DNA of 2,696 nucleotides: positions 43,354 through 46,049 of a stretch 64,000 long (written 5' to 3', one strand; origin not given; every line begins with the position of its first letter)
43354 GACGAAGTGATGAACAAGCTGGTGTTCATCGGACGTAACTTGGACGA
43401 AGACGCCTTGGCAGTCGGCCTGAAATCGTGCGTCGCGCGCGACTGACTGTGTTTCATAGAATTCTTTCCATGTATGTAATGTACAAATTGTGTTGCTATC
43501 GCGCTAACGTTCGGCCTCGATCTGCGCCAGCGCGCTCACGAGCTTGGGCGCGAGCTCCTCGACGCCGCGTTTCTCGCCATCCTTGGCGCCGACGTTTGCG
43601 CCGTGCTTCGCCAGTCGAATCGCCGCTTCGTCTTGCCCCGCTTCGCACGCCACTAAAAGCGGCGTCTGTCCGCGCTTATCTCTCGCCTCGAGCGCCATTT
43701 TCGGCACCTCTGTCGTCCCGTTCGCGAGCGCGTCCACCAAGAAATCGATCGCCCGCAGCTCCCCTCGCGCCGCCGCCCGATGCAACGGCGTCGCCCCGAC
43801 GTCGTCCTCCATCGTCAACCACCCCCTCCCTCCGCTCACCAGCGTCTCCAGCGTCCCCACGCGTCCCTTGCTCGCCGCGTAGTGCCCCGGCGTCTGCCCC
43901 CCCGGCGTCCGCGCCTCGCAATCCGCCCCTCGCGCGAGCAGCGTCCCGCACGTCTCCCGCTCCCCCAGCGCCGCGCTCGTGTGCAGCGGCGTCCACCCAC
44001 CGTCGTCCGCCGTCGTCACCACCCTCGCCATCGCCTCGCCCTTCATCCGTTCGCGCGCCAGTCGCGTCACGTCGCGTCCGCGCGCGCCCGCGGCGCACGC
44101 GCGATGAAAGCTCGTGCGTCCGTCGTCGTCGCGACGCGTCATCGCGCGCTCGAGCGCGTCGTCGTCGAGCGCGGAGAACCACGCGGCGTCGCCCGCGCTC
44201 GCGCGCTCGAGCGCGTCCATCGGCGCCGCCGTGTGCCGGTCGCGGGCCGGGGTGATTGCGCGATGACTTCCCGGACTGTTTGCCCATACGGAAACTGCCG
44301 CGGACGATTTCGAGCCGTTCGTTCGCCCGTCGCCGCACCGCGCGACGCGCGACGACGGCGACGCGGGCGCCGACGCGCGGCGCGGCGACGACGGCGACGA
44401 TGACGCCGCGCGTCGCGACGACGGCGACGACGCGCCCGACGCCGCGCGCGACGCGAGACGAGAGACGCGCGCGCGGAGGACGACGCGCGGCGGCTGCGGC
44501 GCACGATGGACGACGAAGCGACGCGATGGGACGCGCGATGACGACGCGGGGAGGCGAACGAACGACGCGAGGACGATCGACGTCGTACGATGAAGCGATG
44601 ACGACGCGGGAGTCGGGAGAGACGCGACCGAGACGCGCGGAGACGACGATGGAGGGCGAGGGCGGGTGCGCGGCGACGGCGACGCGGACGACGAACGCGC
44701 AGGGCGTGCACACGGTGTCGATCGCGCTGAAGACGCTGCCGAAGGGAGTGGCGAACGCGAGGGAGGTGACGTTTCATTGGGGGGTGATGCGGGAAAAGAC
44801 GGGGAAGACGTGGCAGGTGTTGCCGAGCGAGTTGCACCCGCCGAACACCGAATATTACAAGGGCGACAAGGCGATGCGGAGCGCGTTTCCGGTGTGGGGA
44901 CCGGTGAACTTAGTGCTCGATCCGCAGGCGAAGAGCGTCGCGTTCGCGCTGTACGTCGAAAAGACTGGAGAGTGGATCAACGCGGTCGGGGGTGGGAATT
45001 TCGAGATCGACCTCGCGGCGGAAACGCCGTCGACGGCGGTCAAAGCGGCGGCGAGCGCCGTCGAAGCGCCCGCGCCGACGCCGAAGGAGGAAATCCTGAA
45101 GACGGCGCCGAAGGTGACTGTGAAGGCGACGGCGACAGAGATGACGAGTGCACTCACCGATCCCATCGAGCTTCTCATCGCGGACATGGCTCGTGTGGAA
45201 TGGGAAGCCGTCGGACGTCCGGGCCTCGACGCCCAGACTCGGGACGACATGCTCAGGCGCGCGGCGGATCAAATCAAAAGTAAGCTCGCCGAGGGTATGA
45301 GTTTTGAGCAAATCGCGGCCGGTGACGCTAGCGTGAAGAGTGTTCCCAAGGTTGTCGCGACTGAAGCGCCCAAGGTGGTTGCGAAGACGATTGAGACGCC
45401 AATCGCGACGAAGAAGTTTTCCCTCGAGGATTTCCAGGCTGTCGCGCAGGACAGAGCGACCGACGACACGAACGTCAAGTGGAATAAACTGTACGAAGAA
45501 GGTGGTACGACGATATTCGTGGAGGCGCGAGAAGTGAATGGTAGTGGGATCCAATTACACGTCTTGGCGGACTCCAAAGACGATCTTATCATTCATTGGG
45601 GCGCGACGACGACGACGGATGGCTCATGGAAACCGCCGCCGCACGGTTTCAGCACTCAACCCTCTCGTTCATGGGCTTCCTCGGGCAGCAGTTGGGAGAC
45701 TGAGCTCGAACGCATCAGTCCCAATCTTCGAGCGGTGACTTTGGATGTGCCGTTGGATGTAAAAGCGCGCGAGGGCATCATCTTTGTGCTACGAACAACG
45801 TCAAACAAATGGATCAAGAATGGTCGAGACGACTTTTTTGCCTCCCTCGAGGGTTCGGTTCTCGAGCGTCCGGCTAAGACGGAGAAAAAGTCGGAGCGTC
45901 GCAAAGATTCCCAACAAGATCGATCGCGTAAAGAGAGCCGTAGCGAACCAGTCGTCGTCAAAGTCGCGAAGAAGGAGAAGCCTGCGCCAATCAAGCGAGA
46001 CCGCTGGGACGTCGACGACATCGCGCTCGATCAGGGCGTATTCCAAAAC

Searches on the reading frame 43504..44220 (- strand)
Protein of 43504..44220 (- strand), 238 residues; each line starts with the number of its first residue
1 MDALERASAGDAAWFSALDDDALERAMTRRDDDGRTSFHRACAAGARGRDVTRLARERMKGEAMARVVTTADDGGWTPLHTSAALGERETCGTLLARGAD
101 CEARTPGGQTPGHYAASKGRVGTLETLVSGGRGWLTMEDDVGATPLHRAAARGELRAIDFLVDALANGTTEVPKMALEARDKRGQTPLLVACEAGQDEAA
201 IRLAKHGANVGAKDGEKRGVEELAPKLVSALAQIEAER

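Call 14: search_protein_families(library=pfam, proteins=[window:43504-44220:-], max_evalue=0.01)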
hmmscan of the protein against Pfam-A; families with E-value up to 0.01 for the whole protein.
window:43504-44220:- (238 aa): 5 families
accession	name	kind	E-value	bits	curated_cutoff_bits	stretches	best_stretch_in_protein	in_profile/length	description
PF12796.13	Ank_2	-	3.4e-26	92.1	27.3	3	113-214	2-90/90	Ankyrin repeats (3 copies)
PF00023.36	Ank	-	4.8e-19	67.8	21.1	2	184-214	2-32/33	Ankyrin repeat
PF13606.12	Ank_3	-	4.9e-18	63.6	22.3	0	184-210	2-28/30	Ankyrin repeat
PF13637.12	Ank_4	-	1.3e-16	60.8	22.7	2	89-128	11-50/50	Ankyrin repeats (many copies)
PF13857.12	Ank_5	-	1.1e-14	54.8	27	1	176-215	8-47/56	Ankyrin repeats (many copies)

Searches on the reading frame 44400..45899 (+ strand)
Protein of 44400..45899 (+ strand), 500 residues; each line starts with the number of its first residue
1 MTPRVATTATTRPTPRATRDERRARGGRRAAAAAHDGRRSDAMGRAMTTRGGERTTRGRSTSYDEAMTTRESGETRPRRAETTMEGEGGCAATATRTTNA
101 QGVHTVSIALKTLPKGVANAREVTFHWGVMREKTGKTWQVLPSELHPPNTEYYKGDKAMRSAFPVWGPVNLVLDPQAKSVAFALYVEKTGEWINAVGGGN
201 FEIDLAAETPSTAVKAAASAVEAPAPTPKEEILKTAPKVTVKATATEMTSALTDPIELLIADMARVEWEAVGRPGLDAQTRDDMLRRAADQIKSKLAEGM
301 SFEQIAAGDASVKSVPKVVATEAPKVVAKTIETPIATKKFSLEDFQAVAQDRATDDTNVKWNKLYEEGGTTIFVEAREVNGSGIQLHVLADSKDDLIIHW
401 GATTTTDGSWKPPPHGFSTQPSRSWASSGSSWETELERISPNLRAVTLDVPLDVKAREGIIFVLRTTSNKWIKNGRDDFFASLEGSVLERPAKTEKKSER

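Call 62: find_homologous_proteins(query=window:44400-45899:+)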
Query window:44400-45899:+ (500 aa): 4 proteins with E <= 0.001 among 8000 candidates.
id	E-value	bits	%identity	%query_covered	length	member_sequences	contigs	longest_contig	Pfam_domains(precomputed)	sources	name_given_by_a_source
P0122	3.9e-221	753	80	85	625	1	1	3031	PF23166.2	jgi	jgi:alpha-glucan,water dikinase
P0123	5.6e-75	271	94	26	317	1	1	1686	PF23166.2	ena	-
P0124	6.8e-48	182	32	78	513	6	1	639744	PF23166.2,PF23229.3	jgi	-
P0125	9.7e-46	175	30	78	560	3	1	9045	PF23166.2,PF23229.3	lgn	-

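Call 64: find_encoding_contigs(protein=P0122, flank=3000, max_places=2)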
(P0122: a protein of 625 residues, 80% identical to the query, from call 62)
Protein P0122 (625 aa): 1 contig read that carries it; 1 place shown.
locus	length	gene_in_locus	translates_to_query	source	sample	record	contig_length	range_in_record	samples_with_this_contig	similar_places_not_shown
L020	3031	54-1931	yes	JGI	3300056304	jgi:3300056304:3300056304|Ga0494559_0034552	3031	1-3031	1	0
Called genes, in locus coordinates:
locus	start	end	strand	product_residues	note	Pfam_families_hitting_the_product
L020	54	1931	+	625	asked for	PF23166:Ig_N_CWD1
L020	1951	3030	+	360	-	?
